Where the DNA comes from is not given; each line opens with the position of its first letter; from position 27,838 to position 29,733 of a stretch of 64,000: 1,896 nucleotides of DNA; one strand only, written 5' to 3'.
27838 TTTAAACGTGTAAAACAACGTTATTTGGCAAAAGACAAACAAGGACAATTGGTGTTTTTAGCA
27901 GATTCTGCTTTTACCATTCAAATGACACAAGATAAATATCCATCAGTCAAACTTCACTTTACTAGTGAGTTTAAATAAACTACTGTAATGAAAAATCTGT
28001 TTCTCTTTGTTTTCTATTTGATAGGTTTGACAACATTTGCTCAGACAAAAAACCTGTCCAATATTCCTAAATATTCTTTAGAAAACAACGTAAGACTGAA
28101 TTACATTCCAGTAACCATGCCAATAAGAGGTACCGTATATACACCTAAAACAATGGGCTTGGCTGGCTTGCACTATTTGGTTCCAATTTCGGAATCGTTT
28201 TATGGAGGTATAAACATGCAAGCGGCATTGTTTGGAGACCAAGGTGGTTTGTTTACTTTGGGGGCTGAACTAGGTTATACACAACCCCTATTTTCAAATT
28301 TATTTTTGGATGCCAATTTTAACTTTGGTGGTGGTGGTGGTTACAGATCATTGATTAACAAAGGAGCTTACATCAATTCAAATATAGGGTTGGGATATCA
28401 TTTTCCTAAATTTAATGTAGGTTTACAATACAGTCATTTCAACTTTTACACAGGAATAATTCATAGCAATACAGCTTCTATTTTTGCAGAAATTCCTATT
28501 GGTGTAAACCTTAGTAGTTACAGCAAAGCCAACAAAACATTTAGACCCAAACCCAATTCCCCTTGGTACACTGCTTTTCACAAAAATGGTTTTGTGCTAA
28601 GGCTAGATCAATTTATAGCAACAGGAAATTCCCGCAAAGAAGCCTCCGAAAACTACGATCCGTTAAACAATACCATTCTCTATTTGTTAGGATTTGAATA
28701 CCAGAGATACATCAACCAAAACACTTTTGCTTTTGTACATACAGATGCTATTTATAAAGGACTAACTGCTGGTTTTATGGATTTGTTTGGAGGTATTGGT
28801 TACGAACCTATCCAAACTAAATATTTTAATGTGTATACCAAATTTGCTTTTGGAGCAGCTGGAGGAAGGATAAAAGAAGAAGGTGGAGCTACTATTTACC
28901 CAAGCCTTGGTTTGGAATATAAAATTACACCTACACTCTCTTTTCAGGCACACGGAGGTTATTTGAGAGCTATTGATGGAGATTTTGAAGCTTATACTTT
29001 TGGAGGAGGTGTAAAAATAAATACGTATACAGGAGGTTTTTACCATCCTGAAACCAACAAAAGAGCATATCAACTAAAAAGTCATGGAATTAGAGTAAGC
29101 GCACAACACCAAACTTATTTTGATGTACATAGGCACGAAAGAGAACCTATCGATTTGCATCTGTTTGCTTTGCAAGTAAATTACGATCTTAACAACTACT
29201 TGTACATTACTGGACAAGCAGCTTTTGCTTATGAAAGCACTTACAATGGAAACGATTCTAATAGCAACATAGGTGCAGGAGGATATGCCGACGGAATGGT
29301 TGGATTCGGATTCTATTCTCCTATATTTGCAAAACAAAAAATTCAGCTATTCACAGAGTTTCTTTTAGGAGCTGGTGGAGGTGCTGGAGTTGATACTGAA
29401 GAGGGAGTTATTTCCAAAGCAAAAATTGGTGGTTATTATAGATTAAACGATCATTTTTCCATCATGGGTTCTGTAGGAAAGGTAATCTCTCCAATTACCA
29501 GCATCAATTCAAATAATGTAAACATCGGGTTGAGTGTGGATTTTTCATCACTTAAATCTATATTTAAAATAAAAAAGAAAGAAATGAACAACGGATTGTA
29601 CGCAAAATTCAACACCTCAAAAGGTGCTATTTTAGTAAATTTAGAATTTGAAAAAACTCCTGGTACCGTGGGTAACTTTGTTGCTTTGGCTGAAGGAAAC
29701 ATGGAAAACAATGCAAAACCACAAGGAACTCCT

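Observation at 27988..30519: OMP beta-barrel domain fused in-frame to cyclophilin plus FKBP PPIases; the junction sits at a homopolymer tract and an internal OMP-type terminal Phe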

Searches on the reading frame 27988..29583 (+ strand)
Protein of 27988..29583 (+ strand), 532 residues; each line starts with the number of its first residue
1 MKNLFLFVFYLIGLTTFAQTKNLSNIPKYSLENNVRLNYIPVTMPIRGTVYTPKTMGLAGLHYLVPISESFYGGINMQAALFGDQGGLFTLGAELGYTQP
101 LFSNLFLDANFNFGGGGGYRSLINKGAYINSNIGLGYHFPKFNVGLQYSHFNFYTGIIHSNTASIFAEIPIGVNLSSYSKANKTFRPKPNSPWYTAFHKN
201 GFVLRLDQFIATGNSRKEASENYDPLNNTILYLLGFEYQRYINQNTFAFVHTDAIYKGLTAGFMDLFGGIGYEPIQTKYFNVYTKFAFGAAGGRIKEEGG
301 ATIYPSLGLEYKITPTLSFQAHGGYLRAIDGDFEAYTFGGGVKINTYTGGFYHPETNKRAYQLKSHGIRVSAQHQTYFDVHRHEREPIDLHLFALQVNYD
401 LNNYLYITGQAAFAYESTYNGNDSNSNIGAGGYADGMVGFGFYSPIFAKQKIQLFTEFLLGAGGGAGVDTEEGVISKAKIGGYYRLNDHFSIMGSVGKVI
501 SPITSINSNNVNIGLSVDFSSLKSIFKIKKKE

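Call 3: search_protein_families(library=pfam, proteins=[window:27988-29583:+], max_evalue=0.1)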
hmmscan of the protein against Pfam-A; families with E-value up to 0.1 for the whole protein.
window:27988-29583:+ (532 aa): 0 families

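Call 4: search_protein_families(library=ncbifam, proteins=[window:27988-29583:+], max_evalue=0.1)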
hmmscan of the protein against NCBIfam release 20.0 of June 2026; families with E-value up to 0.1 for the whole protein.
window:27988-29583:+ (532 aa): 1 family
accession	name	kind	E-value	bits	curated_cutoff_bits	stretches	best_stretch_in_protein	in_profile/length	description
NF004907.0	PRK06265.2-2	subfamily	0.032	13.8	200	1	24-94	54-123/221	cobalt transporter CbiM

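Call 5: find_homologous_proteins(query=window:27988-29583:+, max_evalue=0.001)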
Query window:27988-29583:+ (532 aa): 574 proteins with E <= 0.001 among 8000 candidates; the best 120 are listed.
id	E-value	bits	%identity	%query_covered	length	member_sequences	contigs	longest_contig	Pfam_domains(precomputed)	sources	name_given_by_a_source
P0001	2.4e-261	886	74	100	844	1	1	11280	PF00160.27,PF00254.35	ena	-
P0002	5.2e-253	859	78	92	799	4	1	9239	PF00160.27,PF00254.35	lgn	-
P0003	4.2e-247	839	71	100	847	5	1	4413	PF00160.27,PF00254.35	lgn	-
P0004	3.2e-210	718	61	99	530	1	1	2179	-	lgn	-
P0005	4.8e-207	707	60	99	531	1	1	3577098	-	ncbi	ncbi:hypothetical protein [Wenyingzhuangia sp. IMCC45467]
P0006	5.7e-207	707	60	100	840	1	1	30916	PF00160.27,PF00254.35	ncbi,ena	-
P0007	2.5e-203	695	60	98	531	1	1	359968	-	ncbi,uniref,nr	ncbi:hypothetical protein [Polaribacter sargassicola]|uniref:hypothetical protein n=1 Tax=Polaribact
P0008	6.2e-203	693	58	99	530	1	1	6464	-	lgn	-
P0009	2.8e-201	688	64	95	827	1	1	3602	PF00160.27,PF00254.35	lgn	-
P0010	8.3e-198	677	58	98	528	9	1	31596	-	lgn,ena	-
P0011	2.4e-196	672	59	96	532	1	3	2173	-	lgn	-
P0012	4.2e-196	671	62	89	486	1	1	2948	-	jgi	-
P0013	4.3e-196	671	58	99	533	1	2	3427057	-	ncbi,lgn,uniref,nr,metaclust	ncbi:hypothetical protein AXE80_08710 [Wenyingzhuangia fucanilytica]|uniref:Uncharacterized protein 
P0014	5.9e-196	670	62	91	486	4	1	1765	-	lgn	-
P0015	4.8e-179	615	55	99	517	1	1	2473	-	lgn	-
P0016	6.0e-176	604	55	99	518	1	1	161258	-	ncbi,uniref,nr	ncbi:hypothetical protein [Ochrovirga pacifica]|uniref:hypothetical protein n=1 Tax=Ochrovirga pacif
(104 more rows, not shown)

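Call 8: find_related_loci(query=A1, collection=genome_contigs, flank=4000)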
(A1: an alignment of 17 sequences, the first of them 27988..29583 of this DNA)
Query A1 (532 aa) in genome_contigs; peptide patterns used: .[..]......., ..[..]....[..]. (x = any residue, [..] = any of these).
600 stretches matched a pattern (row limit reached: there are more); 37 encode a relative of the query (tblastn E <= 1e-3); 37 distinct loci.
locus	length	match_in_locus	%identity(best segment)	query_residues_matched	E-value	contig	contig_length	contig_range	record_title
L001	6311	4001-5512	49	5-524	2e-147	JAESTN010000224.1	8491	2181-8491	MAG: Flavobacteriaceae bacterium isolate NORP315 CoAssembly_2186190, whole genome shotgun sequence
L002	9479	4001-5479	49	21-522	4e-141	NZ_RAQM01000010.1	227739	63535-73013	Tenacibaculum lutimaris strain DSM 16505 Ga0196852_105, whole genome shotgun sequence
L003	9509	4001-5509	48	7-522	3e-138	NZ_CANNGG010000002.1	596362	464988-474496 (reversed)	Uncultured Tenacibaculum sp. isolate 4-973.fasta NODE_2, whole genome shotgun sequence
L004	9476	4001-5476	50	21-522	5e-138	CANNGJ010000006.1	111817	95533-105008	uncultured Tenacibaculum sp. isolate 4-96.fasta genome assembly, contig: NODE_6, whole genome shotgun sequence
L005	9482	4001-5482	48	16-522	2e-137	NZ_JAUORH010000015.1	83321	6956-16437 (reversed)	Tenacibaculum sp. 1_MG-2023 strain C3M11 IIEGNCIA_15, whole genome shotgun sequence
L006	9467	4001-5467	49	22-522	1e-135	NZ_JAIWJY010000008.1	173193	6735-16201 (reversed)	Tenacibaculum larymnensis strain LAR25 LAR_25_contig_8, whole genome shotgun sequence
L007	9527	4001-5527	48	4-524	9e-136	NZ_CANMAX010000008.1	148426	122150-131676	Uncultured Tenacibaculum sp. isolate 4-47.fasta NODE_8, whole genome shotgun sequence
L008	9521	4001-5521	48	21-530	8e-136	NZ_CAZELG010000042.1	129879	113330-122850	Tenacibaculum halocynthiae isolate P-R2A1-2(T) THALO_Contig_4, whole genome shotgun sequence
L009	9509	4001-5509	47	7-522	1e-134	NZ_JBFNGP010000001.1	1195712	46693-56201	Tenacibaculum sp. UWU-22 NODE_1_length_1195712_cov_168.433744, whole genome shotgun sequence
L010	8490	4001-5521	47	21-530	9e-135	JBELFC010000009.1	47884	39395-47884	MAG: Tenacibaculum sp. isolate REMEI061_ass_metaspades_bin.67 NODE_878_length_47884_cov_7.459303, whole genome shotgun s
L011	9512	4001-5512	47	7-522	2e-131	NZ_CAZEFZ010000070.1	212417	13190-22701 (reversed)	Tenacibaculum amylolyticum isolate MBIC 4355(T) TAMYLO_Contig_73, whole genome shotgun sequence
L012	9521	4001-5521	46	4-522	3e-131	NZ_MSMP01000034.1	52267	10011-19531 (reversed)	Tenacibaculum agarivorans strain HZ1 contig34, whole genome shotgun sequence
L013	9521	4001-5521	47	15-532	2e-130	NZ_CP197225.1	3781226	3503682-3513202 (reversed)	Tenacibaculum sp. C7A-26P2 chromosome, complete genome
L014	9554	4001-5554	42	1-524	5e-125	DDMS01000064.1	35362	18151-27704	MAG TPA_asm: Flavobacteriaceae bacterium UBA2540 UBA2540_contig_1618, whole genome shotgun sequence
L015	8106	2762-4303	43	1-520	1e-118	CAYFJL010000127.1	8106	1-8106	MAG TPA_asm: uncultured Polaribacter sp. isolate ERP003628_co2_26 genome assembly, contig: NODE_6563_length_8106_cov_7.3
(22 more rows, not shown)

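Call 11: find_encoding_contigs(protein=P0001, flank=5000, max_places=3)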
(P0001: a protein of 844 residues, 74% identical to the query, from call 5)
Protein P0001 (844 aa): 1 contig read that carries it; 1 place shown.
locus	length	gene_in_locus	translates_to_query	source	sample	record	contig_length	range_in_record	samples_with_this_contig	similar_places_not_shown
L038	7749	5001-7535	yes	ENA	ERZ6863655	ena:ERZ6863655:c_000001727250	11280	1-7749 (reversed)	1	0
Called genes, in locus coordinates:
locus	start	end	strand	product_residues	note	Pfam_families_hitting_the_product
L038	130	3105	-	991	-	PF13086:AAA_11, PF13604:AAA_30 (faint), PF01443:Viral_helicase1 (faint), PF13245:AAA_19 (faint), PF13086:AAA_11 (weak), PF13087:AAA_12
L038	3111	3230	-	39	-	-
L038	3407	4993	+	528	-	PF00009:GTP_EFTU, PF01926:MMR_HSR1, PF22042:EF-G_D2, PF03144:GTP_EFTU_D2 (weak), PF16658:RF3_C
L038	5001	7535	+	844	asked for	PF00160:Pro_isomerase, PF00254:FKBP_C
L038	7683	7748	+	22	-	?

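Call 12: find_encoding_contigs(protein=P0006, flank=5000, max_places=3)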
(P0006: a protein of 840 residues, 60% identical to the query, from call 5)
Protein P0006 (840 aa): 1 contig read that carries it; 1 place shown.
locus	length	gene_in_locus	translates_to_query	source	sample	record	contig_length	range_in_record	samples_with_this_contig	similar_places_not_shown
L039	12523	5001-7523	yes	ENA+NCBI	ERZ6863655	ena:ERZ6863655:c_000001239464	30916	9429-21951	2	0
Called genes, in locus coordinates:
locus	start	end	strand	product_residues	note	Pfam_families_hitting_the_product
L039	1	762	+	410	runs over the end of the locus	PF05343:Peptidase_M42 (faint), PF01546:Peptidase_M20, PF07687:M20_dimer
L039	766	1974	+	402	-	PF00278:Orn_DAP_Arg_deC, PF02784:Orn_Arg_deC_N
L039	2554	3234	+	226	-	PF04784:DUF547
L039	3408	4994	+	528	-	PF00009:GTP_EFTU, PF01926:MMR_HSR1, PF22042:EF-G_D2, PF03144:GTP_EFTU_D2 (weak), PF16658:RF3_C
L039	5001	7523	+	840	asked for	PF00160:Pro_isomerase, PF00254:FKBP_C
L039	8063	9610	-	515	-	PF00072:Response_reg, PF08665:PglZ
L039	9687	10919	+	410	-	PF01966:HD (weak), PF19276:HD_assoc_2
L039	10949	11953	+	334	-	PF04613:LpxD, PF25084:LbH_EIF2B, PF14602:Hexapep_2 (faint), PF25087:GMPPB_C, PF00132:Hexapep, PF25084:LbH_EIF2B (weak), PF00132:Hexapep (weak)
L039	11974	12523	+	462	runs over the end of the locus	PF03331:LpxC, PF07977:FabA, PF22817:ApeP-like, PF22818:ApeI-like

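Call 13: find_encoding_contigs(protein=P0003, flank=5000, max_places=3)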
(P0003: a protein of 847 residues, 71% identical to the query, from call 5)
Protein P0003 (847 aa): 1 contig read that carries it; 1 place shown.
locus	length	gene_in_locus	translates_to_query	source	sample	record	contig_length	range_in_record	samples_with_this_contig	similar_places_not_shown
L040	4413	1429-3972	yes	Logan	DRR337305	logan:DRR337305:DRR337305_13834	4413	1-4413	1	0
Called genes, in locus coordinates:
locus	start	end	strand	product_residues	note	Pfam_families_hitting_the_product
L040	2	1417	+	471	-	?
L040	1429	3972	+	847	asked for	PF00160:Pro_isomerase, PF00254:FKBP_C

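Call 14: find_encoding_contigs(protein=P0009, flank=5000, max_places=3)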
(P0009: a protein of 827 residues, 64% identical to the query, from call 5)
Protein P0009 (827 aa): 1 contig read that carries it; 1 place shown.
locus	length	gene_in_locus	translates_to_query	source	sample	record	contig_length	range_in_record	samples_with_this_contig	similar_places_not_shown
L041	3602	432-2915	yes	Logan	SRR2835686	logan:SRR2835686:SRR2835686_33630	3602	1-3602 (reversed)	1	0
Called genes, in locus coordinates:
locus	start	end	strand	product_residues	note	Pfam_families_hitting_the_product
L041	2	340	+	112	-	?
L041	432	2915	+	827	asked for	PF00160:Pro_isomerase, PF00254:FKBP_C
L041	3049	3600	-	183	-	?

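Call 15: find_encoding_contigs(protein=P0002, flank=5000, max_places=3)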
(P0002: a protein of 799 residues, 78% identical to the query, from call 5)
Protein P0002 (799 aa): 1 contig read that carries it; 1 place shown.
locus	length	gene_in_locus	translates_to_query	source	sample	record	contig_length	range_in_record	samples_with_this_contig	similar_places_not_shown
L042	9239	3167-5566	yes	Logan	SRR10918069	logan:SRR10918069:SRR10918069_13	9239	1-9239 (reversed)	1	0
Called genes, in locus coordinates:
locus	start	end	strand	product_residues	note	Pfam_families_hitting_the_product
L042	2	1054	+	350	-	?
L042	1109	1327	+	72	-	PF05154:TM2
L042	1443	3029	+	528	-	PF00009:GTP_EFTU, PF01926:MMR_HSR1, PF22042:EF-G_D2, PF03144:GTP_EFTU_D2 (weak), PF16658:RF3_C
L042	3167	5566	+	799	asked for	PF00160:Pro_isomerase, PF00254:FKBP_C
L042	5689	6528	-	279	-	-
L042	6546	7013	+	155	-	PF04134:DCC1-like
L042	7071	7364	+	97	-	PF20584:DUF6787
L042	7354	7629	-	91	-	-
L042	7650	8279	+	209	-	PF00293:NUDIX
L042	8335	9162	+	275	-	PF01553:Acyltransferase (weak)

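Call 16: find_encoding_contigs(protein=P0005, flank=5000, max_places=2)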
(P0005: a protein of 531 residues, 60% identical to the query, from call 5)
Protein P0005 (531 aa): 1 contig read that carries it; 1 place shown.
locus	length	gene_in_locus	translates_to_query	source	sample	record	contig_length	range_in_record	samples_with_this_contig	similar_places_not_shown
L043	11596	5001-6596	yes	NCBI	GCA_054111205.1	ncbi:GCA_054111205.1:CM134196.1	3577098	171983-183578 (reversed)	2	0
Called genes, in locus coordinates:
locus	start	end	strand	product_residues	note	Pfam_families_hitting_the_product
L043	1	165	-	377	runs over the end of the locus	PF13483:Lactamase_B_3, PF12706:Lactamase_B_2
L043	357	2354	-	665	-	PF22745:Nlig-Ia, PF01653:DNA_ligase_aden, PF03120:OB_DNA_ligase, PF03119:DNA_ligase_ZBD, PF12826:HHH_2, PF14520:HHH_5 (weak), PF00533:BRCT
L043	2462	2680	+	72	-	PF05154:TM2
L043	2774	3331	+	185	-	PF01694:Rhomboid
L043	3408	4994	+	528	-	PF00009:GTP_EFTU, PF01926:MMR_HSR1, PF22042:EF-G_D2, PF03144:GTP_EFTU_D2 (weak), PF16658:RF3_C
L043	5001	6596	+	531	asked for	-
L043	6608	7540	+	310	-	PF00160:Pro_isomerase, PF00254:FKBP_C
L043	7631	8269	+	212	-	PF08818:DUF1801, PF13376:OmdA, PF09360:zf-CDGSH (weak)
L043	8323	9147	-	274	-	-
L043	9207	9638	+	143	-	PF04134:DCC1-like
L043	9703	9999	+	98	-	PF20584:DUF6787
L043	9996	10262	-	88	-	-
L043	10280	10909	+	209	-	PF00293:NUDIX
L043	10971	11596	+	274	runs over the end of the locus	PF01553:Acyltransferase (weak)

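Call 17: find_encoding_contigs(protein=P0007, flank=5000, max_places=2)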
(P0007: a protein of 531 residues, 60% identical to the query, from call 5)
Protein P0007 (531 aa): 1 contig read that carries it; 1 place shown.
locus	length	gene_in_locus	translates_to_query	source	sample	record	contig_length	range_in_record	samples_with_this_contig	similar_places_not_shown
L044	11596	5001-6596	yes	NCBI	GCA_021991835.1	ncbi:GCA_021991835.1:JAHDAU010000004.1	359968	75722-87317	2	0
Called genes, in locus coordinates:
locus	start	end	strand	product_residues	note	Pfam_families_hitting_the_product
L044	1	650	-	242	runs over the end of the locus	PF02348:CTP_transf_3, PF12804:NTP_transf_3 (weak)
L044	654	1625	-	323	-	PF20511:PMI_typeI_cat, PF07883:Cupin_2 (faint), PF21621:MPI_cupin_dom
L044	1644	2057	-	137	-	PF01242:PTPS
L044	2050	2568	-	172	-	PF00293:NUDIX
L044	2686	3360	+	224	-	PF00160:Pro_isomerase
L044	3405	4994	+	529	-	PF00009:GTP_EFTU, PF01926:MMR_HSR1, PF22042:EF-G_D2, PF03144:GTP_EFTU_D2, PF16658:RF3_C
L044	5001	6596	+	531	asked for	-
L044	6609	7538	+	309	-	PF00160:Pro_isomerase, PF00254:FKBP_C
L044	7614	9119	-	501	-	-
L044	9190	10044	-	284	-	PF05971:Methyltransf_10, PF05175:MTS (faint)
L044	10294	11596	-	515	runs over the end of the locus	-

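Call 29: predict_structure(alignment_id=A2)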
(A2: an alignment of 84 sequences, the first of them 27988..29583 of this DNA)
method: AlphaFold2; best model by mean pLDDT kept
length: 532 residues; sequences in the alignment: 84
mean_pLDDT: 86.3   pTM: 0.82
mean pLDDT of the five models: 86.3, 86.3, 84.7, 84.3, 82.6
residues with pLDDT >= 90: 281; 70-90: 186; 50-70: 58; < 50: 7
segments of 3 or more residues with pLDDT < 50: 17-22
pLDDT, mean of each block of 10 residues (from residue 1): 78 56 70 93 74 78 93 93 79 96 96 85 85 97 97 90 96 89 87 88 91 67 69 88 92 73 79 96 94 61 95 94 92 89 91 85 92 95 85 94 93 86 65 85 92 96 78 87 94 97 89 96 82 47
secondary structure, 60 per line:
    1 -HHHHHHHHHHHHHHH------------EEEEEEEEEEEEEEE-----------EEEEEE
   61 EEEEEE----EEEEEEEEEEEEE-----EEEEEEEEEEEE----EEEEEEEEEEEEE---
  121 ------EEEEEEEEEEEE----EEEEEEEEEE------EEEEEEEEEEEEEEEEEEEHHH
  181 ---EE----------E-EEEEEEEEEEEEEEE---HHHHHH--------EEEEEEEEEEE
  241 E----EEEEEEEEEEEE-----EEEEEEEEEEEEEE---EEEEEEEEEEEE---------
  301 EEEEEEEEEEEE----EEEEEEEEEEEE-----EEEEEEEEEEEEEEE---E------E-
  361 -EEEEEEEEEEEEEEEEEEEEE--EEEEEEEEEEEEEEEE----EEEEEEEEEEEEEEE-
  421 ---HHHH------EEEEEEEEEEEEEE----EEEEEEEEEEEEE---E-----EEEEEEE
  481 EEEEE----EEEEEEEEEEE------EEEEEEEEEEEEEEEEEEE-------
elements in order: H2-16 E29-43 E55-66 E71-83 E89-100 E105-117 E127-138 E143-152 E159-177 E198-212 H216-221 E230-241 E246-257 E263-276 E280-291 E301-312 E317-328 E334-348 E362-382 E385-400 E405-419 H424-427 E434-447 E452-464 E474-485 E490-500 E507-525

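Call 45: find_encoding_contigs(protein=P0016, flank=3000, max_places=1)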
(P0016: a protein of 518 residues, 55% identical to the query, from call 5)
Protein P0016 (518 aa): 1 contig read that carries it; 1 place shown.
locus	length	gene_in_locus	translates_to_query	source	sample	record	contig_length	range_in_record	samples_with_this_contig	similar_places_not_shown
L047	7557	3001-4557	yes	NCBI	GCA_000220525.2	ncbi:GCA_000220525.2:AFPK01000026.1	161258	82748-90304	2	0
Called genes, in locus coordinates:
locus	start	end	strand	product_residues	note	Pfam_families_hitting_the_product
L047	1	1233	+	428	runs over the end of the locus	PF04616:Glyco_hydro_43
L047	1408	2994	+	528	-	PF00009:GTP_EFTU, PF01926:MMR_HSR1, PF22042:EF-G_D2, PF03144:GTP_EFTU_D2 (weak), PF16658:RF3_C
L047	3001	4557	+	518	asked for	-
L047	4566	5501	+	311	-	PF00160:Pro_isomerase, PF00254:FKBP_C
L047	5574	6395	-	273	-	-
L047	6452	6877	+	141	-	PF04134:DCC1-like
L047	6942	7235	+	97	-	PF20584:DUF6787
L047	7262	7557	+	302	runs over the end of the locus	PF02311:AraC_binding, PF12833:HTH_18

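Call 46: find_encoding_contigs(protein=P0013, flank=3000, max_places=1)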
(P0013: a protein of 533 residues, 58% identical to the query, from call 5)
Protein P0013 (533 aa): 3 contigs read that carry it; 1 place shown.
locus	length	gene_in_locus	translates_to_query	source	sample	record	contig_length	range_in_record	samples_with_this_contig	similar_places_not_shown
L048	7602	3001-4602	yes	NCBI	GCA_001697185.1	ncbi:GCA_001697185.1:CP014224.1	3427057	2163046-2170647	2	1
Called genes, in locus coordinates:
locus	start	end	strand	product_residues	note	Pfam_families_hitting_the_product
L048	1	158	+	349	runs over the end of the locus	-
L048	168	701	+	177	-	PF01694:Rhomboid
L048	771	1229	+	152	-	-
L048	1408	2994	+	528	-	PF00009:GTP_EFTU, PF01926:MMR_HSR1, PF22042:EF-G_D2, PF03144:GTP_EFTU_D2, PF16658:RF3_C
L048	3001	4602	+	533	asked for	-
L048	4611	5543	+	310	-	PF00160:Pro_isomerase, PF00254:FKBP_C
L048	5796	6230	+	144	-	PF11412:DsbD_N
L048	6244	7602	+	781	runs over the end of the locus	PF00085:Thioredoxin (weak), PF08534:Redoxin, PF13098:Thioredoxin_2 (weak), PF13905:Thioredoxin_8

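Call 53: search_protein_representatives(protein=window:27988-29583:+)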
Query: 532 residues. Proteins with E-value up to 0.001 (for the whole library): 477; up to 1e-10: 299; up to 1e-30: 84. The best 150 are listed.
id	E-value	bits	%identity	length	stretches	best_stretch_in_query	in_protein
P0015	1.5e-179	614.6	58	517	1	17-527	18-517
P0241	2.3e-111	389.6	43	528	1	2-523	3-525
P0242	1.4e-86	307.8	55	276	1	262-527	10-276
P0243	2.2e-74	267.5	37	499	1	26-522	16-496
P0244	9.3e-74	265.5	34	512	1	3-524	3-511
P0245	1.8e-59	218.3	33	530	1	3-522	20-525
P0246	7.0e-59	216.4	47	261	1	255-524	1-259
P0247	1.1e-56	209.2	33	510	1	23-522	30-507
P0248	1.1e-55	205.9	32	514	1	17-519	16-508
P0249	1.5e-55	205.4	33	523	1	5-521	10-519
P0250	5.9e-53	196.8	32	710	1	18-523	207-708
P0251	1.4e-51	192.3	36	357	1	1-349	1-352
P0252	3.4e-51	191.0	31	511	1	3-521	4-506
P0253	4.8e-51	190.5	32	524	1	6-524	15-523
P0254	7.0e-51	190.0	31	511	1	53-522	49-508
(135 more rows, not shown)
